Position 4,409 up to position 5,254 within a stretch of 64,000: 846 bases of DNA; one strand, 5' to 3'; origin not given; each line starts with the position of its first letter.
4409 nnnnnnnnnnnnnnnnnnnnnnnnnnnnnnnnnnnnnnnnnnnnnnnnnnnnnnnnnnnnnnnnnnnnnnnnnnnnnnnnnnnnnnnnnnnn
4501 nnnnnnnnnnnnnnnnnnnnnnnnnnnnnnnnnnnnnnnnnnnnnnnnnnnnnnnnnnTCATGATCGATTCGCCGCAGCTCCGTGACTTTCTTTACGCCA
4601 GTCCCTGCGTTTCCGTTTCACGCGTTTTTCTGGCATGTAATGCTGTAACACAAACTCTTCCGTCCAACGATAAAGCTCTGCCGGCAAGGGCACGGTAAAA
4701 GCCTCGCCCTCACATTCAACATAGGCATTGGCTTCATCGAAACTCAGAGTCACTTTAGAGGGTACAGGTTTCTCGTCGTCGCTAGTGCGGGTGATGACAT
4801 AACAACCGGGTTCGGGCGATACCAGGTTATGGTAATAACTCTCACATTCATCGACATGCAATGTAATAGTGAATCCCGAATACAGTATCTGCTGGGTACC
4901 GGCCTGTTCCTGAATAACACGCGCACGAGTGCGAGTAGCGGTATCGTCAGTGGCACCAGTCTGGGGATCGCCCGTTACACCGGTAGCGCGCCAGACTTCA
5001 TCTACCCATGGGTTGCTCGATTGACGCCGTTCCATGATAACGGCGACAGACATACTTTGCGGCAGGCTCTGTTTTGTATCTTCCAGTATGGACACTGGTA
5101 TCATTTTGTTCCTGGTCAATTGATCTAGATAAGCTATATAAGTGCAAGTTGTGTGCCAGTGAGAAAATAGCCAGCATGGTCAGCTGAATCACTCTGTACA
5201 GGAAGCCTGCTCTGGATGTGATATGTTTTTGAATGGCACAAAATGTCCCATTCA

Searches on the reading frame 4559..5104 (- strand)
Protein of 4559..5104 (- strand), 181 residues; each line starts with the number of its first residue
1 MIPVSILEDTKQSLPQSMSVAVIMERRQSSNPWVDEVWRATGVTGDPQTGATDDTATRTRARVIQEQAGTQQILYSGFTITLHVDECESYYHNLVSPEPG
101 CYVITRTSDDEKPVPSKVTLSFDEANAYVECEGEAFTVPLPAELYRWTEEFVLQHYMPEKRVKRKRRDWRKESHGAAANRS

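Call 6: search_protein_families(library=pfam, proteins=[window:4559-5104:-])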
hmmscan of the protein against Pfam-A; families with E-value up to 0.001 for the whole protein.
window:4559-5104:- (181 aa): 1 family
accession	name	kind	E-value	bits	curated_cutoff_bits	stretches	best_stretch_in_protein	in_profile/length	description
PF11749.13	DUF3305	-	7e-37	127.2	25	1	20-165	2-140/140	Protein of unknown function (DUF3305)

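Call 8: find_homologous_proteins(query=window:4559-5104:-)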
Query window:4559-5104:- (181 aa): 407 proteins with E <= 0.001 among 438 candidates; the best 120 are listed.
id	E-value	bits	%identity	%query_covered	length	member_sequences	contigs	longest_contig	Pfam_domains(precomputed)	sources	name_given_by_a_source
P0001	8.3e-115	398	97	100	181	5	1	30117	PF11749.14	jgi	jgi:hypothetical protein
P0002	1.2e-113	395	97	100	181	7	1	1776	PF11749.14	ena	-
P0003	3.0e-98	345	85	98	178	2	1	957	PF11749.14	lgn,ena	-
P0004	5.0e-83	295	73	96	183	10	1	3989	PF11749.14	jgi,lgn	jgi:hypothetical protein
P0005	3.5e-82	292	76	92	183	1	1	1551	PF11749.14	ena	-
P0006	1.3e-78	281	73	96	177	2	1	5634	PF11749.14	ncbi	-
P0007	1.9e-77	277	71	98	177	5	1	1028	PF11749.14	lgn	-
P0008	2.0e-74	267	70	96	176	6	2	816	PF11749.14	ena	-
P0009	5.1e-73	262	69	96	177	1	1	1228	PF11749.14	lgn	-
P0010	6.7e-71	255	66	98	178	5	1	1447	PF11749.14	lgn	-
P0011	1.1e-70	255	69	94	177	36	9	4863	PF11749.14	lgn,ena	-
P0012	4.2e-70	253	67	94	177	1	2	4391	PF11749.14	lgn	-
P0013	1.2e-64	235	61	94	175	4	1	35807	PF11749.14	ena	-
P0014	1.2e-63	232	61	99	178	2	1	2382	PF11749.14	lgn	-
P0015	2.2e-63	231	63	93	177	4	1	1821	PF11749.14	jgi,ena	-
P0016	8.0e-63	229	58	94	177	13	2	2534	PF11749.14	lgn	-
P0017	8.2e-63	229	60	96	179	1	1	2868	PF11749.14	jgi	jgi:hypothetical protein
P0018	1.8e-62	228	62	92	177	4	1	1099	PF11749.14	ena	-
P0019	3.8e-61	224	61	91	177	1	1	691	PF11749.14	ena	-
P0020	2.0e-59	218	61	87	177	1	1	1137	PF11749.14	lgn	-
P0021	4.4e-57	210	56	91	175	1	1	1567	PF11749.14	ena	-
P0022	4.7e-57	210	63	96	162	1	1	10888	PF11749.14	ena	-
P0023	2.1e-55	205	55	95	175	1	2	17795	PF11749.14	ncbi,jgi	jgi:hypothetical protein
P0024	5.6e-55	204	55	90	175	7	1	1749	PF11749.14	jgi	-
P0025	1.5e-54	202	53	94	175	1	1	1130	PF11749.14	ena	-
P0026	1.1e-53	199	52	93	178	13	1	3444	PF11749.14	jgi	jgi:hypothetical protein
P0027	1.0e-52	196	52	91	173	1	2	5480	PF11749.14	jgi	jgi:hypothetical protein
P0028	1.9e-52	195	55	89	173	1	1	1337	PF11749.14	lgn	-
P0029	2.2e-52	195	55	88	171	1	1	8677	PF11749.14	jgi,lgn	-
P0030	6.1e-52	194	55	90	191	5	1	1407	PF11749.14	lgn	-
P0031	1.0e-51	193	55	91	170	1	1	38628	PF11749.14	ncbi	ncbi:DUF3305 domain-containing protein [Thiogranum longum]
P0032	1.3e-51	193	49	95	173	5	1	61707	PF11749.14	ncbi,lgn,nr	ncbi:MAG: DUF3305 domain-containing protein [Candidatus Thiodiazotropha sp. (ex Myrtea spinifera)]|n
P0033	1.9e-51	192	56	87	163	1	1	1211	PF11749.14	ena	-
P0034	3.8e-51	191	49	94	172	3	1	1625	PF11749.14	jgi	jgi:hypothetical protein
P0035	6.1e-51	190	53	94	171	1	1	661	PF11749.14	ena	-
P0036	1.1e-50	190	51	93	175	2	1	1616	PF11749.14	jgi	-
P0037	1.7e-50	189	51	94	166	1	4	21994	PF11749.14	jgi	-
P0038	2.5e-49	185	50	90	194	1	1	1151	PF11749.14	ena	-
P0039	3.1e-49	185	51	94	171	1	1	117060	PF11749.14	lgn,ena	-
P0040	3.9e-49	185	54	87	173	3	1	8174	PF11749.14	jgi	jgi:hypothetical protein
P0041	1.1e-48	183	50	90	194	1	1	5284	PF11749.14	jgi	-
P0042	2.2e-48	182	49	94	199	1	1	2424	PF11749.14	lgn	-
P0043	2.7e-48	182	49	94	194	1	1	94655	PF11749.14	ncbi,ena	-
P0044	2.7e-48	182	49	91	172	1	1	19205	PF11749.14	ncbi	-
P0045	2.8e-48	182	49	92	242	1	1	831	PF11749.14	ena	-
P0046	3.0e-48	182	45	83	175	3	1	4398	PF11749.14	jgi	jgi:hypothetical protein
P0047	4.0e-48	181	49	93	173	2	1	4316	PF11749.14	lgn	-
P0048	4.4e-48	181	50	92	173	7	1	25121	PF11749.14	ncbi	-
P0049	5.2e-48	181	49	90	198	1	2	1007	PF11749.14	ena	-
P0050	8.2e-48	180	47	93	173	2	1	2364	PF11749.14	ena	-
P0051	9.6e-48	180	49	90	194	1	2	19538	PF11749.14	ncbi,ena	-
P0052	9.9e-48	180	50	90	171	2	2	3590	PF11749.14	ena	-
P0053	1.6e-47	179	49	88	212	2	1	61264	PF11749.14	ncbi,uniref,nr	ncbi:DUF3305 domain-containing protein [uncultured Cocleimonas sp.]|uniref:DUF3305 domain-containing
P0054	1.9e-47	179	49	94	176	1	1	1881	PF11749.14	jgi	jgi:hypothetical protein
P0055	1.9e-47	179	52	88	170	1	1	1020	PF11749.14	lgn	-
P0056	2.0e-47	179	52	88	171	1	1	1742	PF11749.14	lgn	-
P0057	2.6e-47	179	51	91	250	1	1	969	PF11749.14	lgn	-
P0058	2.7e-47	179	53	86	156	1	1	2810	PF11749.14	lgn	-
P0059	3.6e-47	178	47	90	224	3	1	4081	PF11749.14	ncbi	-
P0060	4.4e-47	178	46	93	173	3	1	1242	PF11749.14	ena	-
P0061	4.8e-47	178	46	93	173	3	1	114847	PF11749.14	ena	-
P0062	6.0e-47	177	46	95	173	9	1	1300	PF11749.14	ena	-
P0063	7.5e-47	177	47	93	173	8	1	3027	PF11749.14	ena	-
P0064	7.9e-47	177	48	90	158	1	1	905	PF11749.14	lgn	-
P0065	8.0e-47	177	49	91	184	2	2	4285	PF11749.14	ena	-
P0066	1.1e-46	177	50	87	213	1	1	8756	PF11749.14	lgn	-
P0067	1.1e-46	177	49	91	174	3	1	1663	PF11749.14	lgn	-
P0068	1.4e-46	176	50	88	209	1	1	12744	PF11749.14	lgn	-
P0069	1.8e-46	176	48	93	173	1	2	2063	PF11749.14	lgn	-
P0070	1.9e-46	176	52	90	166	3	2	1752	PF11749.14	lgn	-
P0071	2.3e-46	176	49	90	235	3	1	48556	PF11749.14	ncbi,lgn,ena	-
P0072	2.8e-46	175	47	96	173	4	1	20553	PF11749.14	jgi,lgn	jgi:hypothetical protein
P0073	3.8e-46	175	49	90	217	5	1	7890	PF11749.14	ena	-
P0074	4.0e-46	175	50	94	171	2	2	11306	PF11749.14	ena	-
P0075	4.1e-46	175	48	90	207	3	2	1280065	PF11749.14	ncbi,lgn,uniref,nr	ncbi:hypothetical protein GCM10009133_14910 [Cocleimonas flava]|uniref:Uncharacterized protein DUF33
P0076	4.2e-46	175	48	93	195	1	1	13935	PF11749.14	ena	-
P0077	4.8e-46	175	45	97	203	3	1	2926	PF11749.14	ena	-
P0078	5.7e-46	174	50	87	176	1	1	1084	PF11749.14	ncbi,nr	ncbi:MAG: DUF3305 domain-containing protein [Pseudomonadota bacterium]|nr:DUF3305 domain-containing 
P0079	6.5e-46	174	49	87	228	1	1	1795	PF11749.14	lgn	-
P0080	7.4e-46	174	48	88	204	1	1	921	PF11749.14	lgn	-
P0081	7.4e-46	174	46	84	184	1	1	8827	PF11749.14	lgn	-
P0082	7.6e-46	174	49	88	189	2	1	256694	PF11749.14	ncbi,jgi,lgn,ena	jgi:hypothetical protein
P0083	8.2e-46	174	55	86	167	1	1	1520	PF11749.14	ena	-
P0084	9.0e-46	174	47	99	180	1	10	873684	PF11749.14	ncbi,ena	-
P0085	9.2e-46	174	48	87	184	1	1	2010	PF11749.14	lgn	-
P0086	1.1e-45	173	48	90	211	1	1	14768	PF11749.14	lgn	-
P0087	1.2e-45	173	49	87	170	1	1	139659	PF11749.14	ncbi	ncbi:MAG: DUF3305 domain-containing protein [Candidatus Thiodiazotropha sp.]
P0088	1.3e-45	173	48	88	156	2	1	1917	PF11749.14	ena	-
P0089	1.5e-45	173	48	86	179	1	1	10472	PF11749.14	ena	-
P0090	1.6e-45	173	50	82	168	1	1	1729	PF11749.14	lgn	-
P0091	1.6e-45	173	53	82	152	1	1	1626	PF11749.14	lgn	-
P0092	1.7e-45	173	46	94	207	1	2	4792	PF11749.14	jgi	-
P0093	1.9e-45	173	46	99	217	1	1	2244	PF11749.14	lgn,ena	-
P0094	2.2e-45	172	46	93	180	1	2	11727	PF11749.14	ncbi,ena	ncbi:MAG: DUF3305 domain-containing protein [Cocleimonas sp.]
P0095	2.3e-45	172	46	93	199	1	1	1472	PF11749.14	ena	-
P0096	2.3e-45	172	46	82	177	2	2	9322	PF11749.14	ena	-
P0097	2.5e-45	172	46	95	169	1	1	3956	PF11749.14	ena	-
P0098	2.5e-45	172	48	88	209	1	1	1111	PF11749.14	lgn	-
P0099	2.7e-45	172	48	88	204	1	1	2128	PF11749.14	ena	-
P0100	3.2e-45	172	49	94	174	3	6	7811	PF11749.14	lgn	-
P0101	3.5e-45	172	47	91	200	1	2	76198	PF11749.14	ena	-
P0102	4.0e-45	172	49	87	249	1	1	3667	PF11749.14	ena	-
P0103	4.0e-45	172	46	93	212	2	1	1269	PF11749.14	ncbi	-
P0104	4.2e-45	171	51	92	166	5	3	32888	PF11749.14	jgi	-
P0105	4.4e-45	171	46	94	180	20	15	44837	PF11749.14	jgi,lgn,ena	-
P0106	4.7e-45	171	50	91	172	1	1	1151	PF11749.14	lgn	-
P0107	4.9e-45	171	46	94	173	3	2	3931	PF11749.14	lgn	-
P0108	5.0e-45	171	49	90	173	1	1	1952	PF11749.14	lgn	-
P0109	5.9e-45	171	48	83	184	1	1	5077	PF11749.14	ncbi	ncbi:MAG: DUF3305 domain-containing protein [Arenicellales bacterium]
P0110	6.1e-45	171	77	51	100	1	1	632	PF11749.14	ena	-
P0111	7.0e-45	171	46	96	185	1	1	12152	PF11749.14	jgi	jgi:hypothetical protein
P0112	7.3e-45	171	48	89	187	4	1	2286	PF11749.14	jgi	-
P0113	7.9e-45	171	47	87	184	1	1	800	PF11749.14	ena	-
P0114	8.1e-45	171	45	94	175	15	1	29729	PF11749.14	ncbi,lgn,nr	ncbi:MAG: DUF3305 domain-containing protein [Candidatus Thiodiazotropha sp. (ex Lucinoma borealis)]|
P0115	8.3e-45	171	48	93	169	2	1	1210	PF11749.14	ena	-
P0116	9.3e-45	170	47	93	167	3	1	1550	PF11749.14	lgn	-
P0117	1.0e-44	170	45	93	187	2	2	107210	PF11749.14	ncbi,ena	-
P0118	1.1e-44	170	50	86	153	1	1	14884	PF11749.14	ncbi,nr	ncbi:MAG: DUF3305 domain-containing protein [Gammaproteobacteria bacterium]|nr:DUF3305 domain-contai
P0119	1.2e-44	170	50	92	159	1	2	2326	PF11749.14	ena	-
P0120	1.3e-44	170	49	88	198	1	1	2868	PF11749.14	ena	-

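Call 11: find_related_loci(query=A1, collection=genome_contigs, flank=10000)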
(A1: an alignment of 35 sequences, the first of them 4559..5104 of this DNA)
Query A1 (181 aa) in genome_contigs; peptide patterns used: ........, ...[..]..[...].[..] (x = any residue, [..] = any of these).
214 stretches matched a pattern; 201 encode a relative of the query (tblastn E <= 1e-3); the best 80 are kept; 80 distinct loci.
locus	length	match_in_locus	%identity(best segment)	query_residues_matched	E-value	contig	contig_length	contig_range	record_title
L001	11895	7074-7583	69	2-174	5e-77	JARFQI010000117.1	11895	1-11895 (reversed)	MAG: Arenicellales bacterium isolate MAG_Ve_Sed_20 k141_5134666, whole genome shotgun sequence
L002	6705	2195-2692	69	5-174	1e-75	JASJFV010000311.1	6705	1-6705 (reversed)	MAG: Gammaproteobacteria bacterium isolate ChSd.bin.21 ChesSed_k141_473569, whole genome shotgun sequence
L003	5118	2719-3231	59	7-181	4e-67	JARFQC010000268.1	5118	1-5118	MAG: Arenicellales bacterium isolate MAG_Ve_Sed_14 k141_1532896, whole genome shotgun sequence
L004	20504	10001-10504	53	7-178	1e-61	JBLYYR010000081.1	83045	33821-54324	MAG: Arenicellales bacterium isolate DBRS4.bin12 k97_220404, whole genome shotgun sequence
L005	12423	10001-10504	55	7-178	1e-61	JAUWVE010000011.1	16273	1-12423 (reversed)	MAG: Gammaproteobacteria bacterium isolate CSMAG_2624 CSMAG_2624_k141_2270295_length_16273_cov_14.8678, whole genome sho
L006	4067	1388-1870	55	7-171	5e-61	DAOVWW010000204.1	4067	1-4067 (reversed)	MAG TPA_asm: Gammaproteobacteria bacterium isolate CSMAG_1741 CSMAG_1741_k141_4801847_length_4067_cov_8.0000, whole geno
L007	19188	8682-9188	50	4-176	1e-57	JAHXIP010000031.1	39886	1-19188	MAG: Candidatus Thiodiazotropha sp. (ex Monitilora ramsayi) isolate L095_Th1 c_000000000031, whole genome shotgun sequen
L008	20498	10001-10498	49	7-176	2e-55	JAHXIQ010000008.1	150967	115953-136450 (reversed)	MAG: Candidatus Thiodiazotropha sp. (ex Myrtea sp. 'scaly one' KF741663) isolate 3502F_Th1 c_000000000008, whole genome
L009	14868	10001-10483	51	7-171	2e-54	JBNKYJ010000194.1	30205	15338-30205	MAG: Sedimenticolaceae bacterium isolate D1D2.bin.26.orig k141_338213, whole genome shotgun sequence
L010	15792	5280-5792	49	10-179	4e-54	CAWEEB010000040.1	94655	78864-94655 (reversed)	MAG: uncultured Gammaproteobacteria bacterium isolate MFD03551.bin.2.100 genome assembly, contig: contig_28572, whole ge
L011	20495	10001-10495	49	12-170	5e-54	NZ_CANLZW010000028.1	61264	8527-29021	Uncultured Cocleimonas sp. isolate 4-1410.fasta NODE_28, whole genome shotgun sequence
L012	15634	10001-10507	48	10-171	4e-54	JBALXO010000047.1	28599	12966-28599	MAG: Cocleimonas sp. isolate 9NakV-07 NODE_605_length_28599_cov_13.735286, whole genome shotgun sequence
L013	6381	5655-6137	52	7-171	6e-54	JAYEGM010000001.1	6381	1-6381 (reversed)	MAG: Pseudomonadota bacterium isolate MAG246 MAG246_1, whole genome shotgun sequence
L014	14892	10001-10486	49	7-172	6e-54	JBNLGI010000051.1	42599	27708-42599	MAG: Sedimenticolaceae bacterium isolate C1.bin.20.orig k141_1097253, whole genome shotgun sequence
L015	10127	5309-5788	51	7-170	1e-53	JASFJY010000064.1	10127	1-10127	MAG: Chromatiales bacterium isolate D0608U12metaG_Bin_322 D0608U12metaG_FD_scaffold_891_c1, whole genome shotgun sequenc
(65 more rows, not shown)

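Call 27: search_protein_families(library=pfam, proteins=[L004:2341-4458:+, L004:5462-6286:-, L009:2996-5089:+, L009:5164-5685:+, L009:5964-6662:+])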
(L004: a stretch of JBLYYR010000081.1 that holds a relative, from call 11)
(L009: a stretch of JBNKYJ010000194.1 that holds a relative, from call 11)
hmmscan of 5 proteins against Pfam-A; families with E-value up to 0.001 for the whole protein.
L004:2341-4458:+ (705 aa): 8 families
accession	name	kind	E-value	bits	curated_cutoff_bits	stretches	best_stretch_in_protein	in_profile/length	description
PF17202.10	sCache_3_3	-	4.2e-31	107.9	28.8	1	218-328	3-103/107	Single cache domain 3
PF02518.31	HATPase_c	-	1.3e-27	96.8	26.4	1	569-674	3-108/111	Histidine kinase-, DNA gyrase B-, and HSP90-like ATPase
PF17201.10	Cache_3-Cache_2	-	1.3e-20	74.3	27.7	1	160-333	34-195/299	Cache 3/Cache 2 fusion domain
PF00512.31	HisKA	-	5.7e-12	46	26.9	1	458-522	2-64/66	His Kinase A (phospho-acceptor) domain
PF00672.30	HAMP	-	1.3e-06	29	25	1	355-404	3-52/53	HAMP domain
PF17203.10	sCache_3_2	-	3.4e-06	27.6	28.4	1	246-333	56-139/140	Single cache domain 3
PF13589.12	HATPase_c_3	-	1.4e-05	25.6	25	1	572-634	3-62/137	Histidine kinase-, DNA gyrase B-, and HSP90-like ATPase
PF14501.12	HATPase_c_5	-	0.00014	22.2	22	1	568-663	2-92/102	GHKL domain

L004:5462-6286:- (274 aa): 1 family
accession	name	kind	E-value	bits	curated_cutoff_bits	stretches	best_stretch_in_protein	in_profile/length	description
PF00685.33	Sulfotransfer_1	-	5.4e-07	29.7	22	1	117-267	94-251/255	Sulfotransferase domain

L009:2996-5089:+ (697 aa): 8 families
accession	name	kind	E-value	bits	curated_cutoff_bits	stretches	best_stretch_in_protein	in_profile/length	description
PF17202.10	sCache_3_3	-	2.8e-29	102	28.8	1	215-325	3-103/107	Single cache domain 3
PF02518.31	HATPase_c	-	3.2e-27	95.6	26.4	1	566-671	3-108/111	Histidine kinase-, DNA gyrase B-, and HSP90-like ATPase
PF17201.10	Cache_3-Cache_2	-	4.5e-18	66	27.7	1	202-332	65-197/299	Cache 3/Cache 2 fusion domain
PF00512.31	HisKA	-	1.1e-11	45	26.9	1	455-519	2-64/66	His Kinase A (phospho-acceptor) domain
PF17203.10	sCache_3_2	-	2.4e-07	31.4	28.4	1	249-329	62-138/140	Single cache domain 3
PF14827.12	dCache_3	-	0.00016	21.8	25.7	0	67-313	20-229/239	Double sensory domain of two-component sensor kinase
PF14501.12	HATPase_c_5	-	0.00091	19.5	22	0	565-659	2-91/102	GHKL domain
PF04108.17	ATG17_like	-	0.00097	19.1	43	0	381-446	28-93/355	Autophagy protein ATG17-like domain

L009:5164-5685:+ (173 aa): 1 family
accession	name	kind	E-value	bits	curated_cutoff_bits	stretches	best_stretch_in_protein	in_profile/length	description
PF00994.29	MoCF_biosynth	-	2.4e-28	99.1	26.6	1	13-154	1-142/144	Probable molybdopterin binding domain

L009:5964-6662:+ (232 aa): 0 families

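Call 41: search_protein_families(library=ncbifam, proteins=[window:4559-5104:-, L004:2341-4458:+], max_evalue=0.00001)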
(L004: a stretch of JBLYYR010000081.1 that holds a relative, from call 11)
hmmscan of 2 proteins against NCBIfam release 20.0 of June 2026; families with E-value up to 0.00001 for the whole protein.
window:4559-5104:- (181 aa): 1 family
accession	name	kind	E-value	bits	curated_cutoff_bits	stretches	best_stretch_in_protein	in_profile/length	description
NF011058.0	PRK14489.1-3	exception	7.8e-15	54.3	820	1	14-168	215-364/382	molybdenum cofactor guanylyltransferase MobA, DUF3305 domain-containing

L004:2341-4458:+ (705 aa): 87 families (the best 25 are shown)
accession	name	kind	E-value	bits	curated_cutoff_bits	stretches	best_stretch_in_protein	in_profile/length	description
NF008468.0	PRK11360.1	equivalog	1.5e-63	215.2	646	1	443-678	381-611/616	two-component system sensor histidine kinase AtoS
NF052574.1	HisKinEspCMyxo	equivalog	7.1e-45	153.4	1200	1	436-702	395-665/785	serine histidine kinase EspC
NF007688.0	PRK10364.1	equivalog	4.8e-44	150.9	479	1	442-675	224-451/460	two-component system sensor histidine kinase ZraS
NF010411.0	PRK13837.1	equivalog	1.7e-41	142.2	647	1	408-683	400-684/828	two-component system VirA-like sensor kinase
NF038348.1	T2SS_HK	subfamily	7.1e-39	133.7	450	2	502-673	405-571/574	histidine kinase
NF052573.1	HisKinEspAMyxo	equivalog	7.7e-38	130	1400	1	443-685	369-621/755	serine histidine kinase EspA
NF033092.0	HK_WalK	equivalog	2.9e-37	128.5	725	2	434-673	351-592/594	cell wall metabolism sensor histidine kinase WalK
NF046044.1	PnpS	equivalog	1.2e-35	123.3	400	1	460-673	172-389/390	two-component system histidine kinase PnpS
TIGR02956.1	TMAO_torS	equivalog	3.3e-34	118.1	676.5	1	404-685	412-693/967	TMAO reductase system sensor histidine kinase/response regulator TorS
TIGR02966.1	phoR_proteo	equivalog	1.2e-33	116.5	334.2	1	461-671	117-331/333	phosphate regulon sensor histidine kinase PhoR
NF046026.1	HisKinCckACaul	equivalog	4.7e-33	114.2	1000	1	446-684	290-541/678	cell cycle histidine kinase CckA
NF047497.1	HK_LIC_12097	equivalog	1.6e-32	112.7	500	1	423-665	119-357/367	LIC_12097 family sensor histidine kinase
NF012163.2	BaeS_SmeS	equivalog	5.5e-31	108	500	1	460-661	242-444/457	sensor histidine kinase efflux regulator BaeS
NF053867.1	SprKinKinDBac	equivalog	9.9e-31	106.7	775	1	444-673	271-495/500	sporulation kinase KinD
NF046020.1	HisKinCckABruc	equivalog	9.9e-31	106.4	1000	1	447-698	469-727/868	cell cycle histidine kinase CckA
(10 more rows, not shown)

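Call 51: search_solved_structures(query=window:4559-5104:-, max_evalue=1)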
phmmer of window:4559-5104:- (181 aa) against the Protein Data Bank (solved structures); distinct sequences matched with E-value up to 1: 1.
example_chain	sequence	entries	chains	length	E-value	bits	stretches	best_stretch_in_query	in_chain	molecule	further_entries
9k1g_A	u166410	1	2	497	0.51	13.2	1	28-48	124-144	endo-1.3-fucanase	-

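Call 53: find_encoding_contigs(protein=window:4559-5104:-, flank=3000, max_places=4)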
Protein window:4559-5104:- (181 aa): 23 contigs read that carry it; 4 places shown.
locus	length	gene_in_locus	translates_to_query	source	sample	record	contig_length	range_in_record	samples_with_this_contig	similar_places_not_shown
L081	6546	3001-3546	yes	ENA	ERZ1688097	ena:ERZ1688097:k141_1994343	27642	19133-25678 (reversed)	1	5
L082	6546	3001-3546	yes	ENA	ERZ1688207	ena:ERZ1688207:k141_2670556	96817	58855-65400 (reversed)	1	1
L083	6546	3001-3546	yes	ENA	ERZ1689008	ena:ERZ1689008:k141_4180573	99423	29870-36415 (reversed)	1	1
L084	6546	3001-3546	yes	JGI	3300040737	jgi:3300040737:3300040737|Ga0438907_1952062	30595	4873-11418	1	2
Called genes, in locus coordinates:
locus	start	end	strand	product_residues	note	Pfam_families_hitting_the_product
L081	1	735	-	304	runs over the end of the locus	PF12728:HTH_17, PF12727:PBP_like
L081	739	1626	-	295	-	PF02634:FdhD-NarQ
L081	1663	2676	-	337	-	PF04055:Radical_SAM, PF13353:Fer4_12 (weak), PF06463:Mob_synth_C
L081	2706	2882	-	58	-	-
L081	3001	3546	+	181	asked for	PF11749:DUF3305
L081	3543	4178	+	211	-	PF11748:DUF3306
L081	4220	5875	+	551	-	PF12837:Fer4_6 (faint), PF14697:Fer4_21 (weak), PF25160:LdpA_Fe-S-bd (weak), PF00037:Fer4 (weak), PF12838:Fer4_7, PF13187:Fer4_9 (weak), PF13237:Fer4_10 (weak), PF14697:Fer4_21 (weak), +1 more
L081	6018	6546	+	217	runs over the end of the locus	PF02613:Nitrate_red_del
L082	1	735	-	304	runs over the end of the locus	PF12728:HTH_17, PF12727:PBP_like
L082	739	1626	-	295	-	PF02634:FdhD-NarQ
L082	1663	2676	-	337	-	PF04055:Radical_SAM, PF13353:Fer4_12 (weak), PF06463:Mob_synth_C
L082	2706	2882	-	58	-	-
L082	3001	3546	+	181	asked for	PF11749:DUF3305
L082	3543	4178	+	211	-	PF11748:DUF3306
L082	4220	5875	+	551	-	PF12837:Fer4_6 (faint), PF14697:Fer4_21 (weak), PF25160:LdpA_Fe-S-bd (weak), PF00037:Fer4 (weak), PF12838:Fer4_7, PF13187:Fer4_9 (weak), PF13237:Fer4_10 (weak), PF14697:Fer4_21 (weak), +1 more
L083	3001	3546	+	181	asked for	PF11749:DUF3305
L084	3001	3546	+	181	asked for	PF11749:DUF3305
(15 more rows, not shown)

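Call 55: search_dna_similar(query=window:4559-5104:-, collection=plasmids, mode=protein, max_evalue=0.001, max_rows=30)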
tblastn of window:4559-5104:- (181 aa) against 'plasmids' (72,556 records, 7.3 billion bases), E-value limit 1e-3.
Records with a match: 21; places in all: 21; records where one place covers at least 80% of the query: 5.
Best place of each record, by identity: <60% 21.
By first word of the organism name: Azospirillum 7; Ralstonia 3; Bradyrhizobium 3; Alloyangia 2; Sagittula 2; Salipiger 1; Variovorax 1; Sulfitobacter 1; Tateyamaria 1.
By predicted mobility (MOB-suite, as given by PLSDB): non-mobilizable 19; mobilizable 2.
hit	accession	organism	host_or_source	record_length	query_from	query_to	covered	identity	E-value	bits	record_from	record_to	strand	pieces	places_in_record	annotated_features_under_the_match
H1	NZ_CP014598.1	Salipiger sp. CCB-MM3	mangrove soil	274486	16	156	78%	32.6%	2e-7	57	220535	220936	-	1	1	DUF3305 domain-containing protein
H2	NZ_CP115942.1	Ralstonia syzygii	Musa sp.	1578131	6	159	85%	29.6%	2e-10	66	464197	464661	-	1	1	none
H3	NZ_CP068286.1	Ralstonia syzygii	Musa balbisiana cultivar Kepok,banana ...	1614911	6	159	85%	29.6%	2e-10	66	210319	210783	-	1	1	record has no annotation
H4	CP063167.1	Variovorax paradoxus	-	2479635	17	157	78%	31.1%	2e-12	71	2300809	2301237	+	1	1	DUF3305 domain-containing protein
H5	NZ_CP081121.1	Sulfitobacter sp. S190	-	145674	16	152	76%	31.9%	1e-4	49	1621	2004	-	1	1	DUF3305 domain-containing protein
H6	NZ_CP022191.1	Alloyangia pacifica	cell culture,oil-contaminated sediment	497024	16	159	80%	29.9%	1e-5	52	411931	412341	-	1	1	DUF3305 domain-containing protein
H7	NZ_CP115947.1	Ralstonia solanacearum MolK2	Musa sp.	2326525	17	159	79%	29.7%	2e-9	62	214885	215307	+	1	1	record has no annotation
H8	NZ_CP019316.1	Tateyamaria omphalii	Single cell,seawater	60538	16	152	76%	30.9%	5e-6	53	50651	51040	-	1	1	DUF3305 domain-containing protein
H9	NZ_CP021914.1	Sagittula sp. P11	cell culture,sulfidic waters (60 m) ...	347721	16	159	80%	29.3%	7e-4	47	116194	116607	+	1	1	DUF3305 domain-containing protein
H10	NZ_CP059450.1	Azospirillum brasilense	Prokaryotes,soil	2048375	16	156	78%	29.9%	5e-10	65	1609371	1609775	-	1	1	none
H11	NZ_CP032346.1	Azospirillum brasilense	soil sample,Agricultural field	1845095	19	156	76%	30.5%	1e-9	64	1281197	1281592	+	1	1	record has no annotation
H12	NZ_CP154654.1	Alloyangia pacifica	-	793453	16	152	76%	30.7%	1e-5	52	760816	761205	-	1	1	DUF3305 domain-containing protein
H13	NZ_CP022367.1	Azospirillum sp. TSH58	single cell,paddy soils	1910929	16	156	78%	29.2%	2e-9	62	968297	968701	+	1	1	record has no annotation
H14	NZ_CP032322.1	Azospirillum argentinense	soil sample,Agricultural field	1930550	16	156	78%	29.2%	2e-9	62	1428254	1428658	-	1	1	record has no annotation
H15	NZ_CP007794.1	Azospirillum argentinense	Triticum aestivum L.,Root,wheat ...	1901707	16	156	78%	29.2%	3e-9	62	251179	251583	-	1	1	record has no annotation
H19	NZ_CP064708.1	Bradyrhizobium sp. 131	Acmispon strigosus,cell culture,root ...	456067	13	157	80%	27.6%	8e-8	58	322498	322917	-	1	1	DUF3305 domain-containing protein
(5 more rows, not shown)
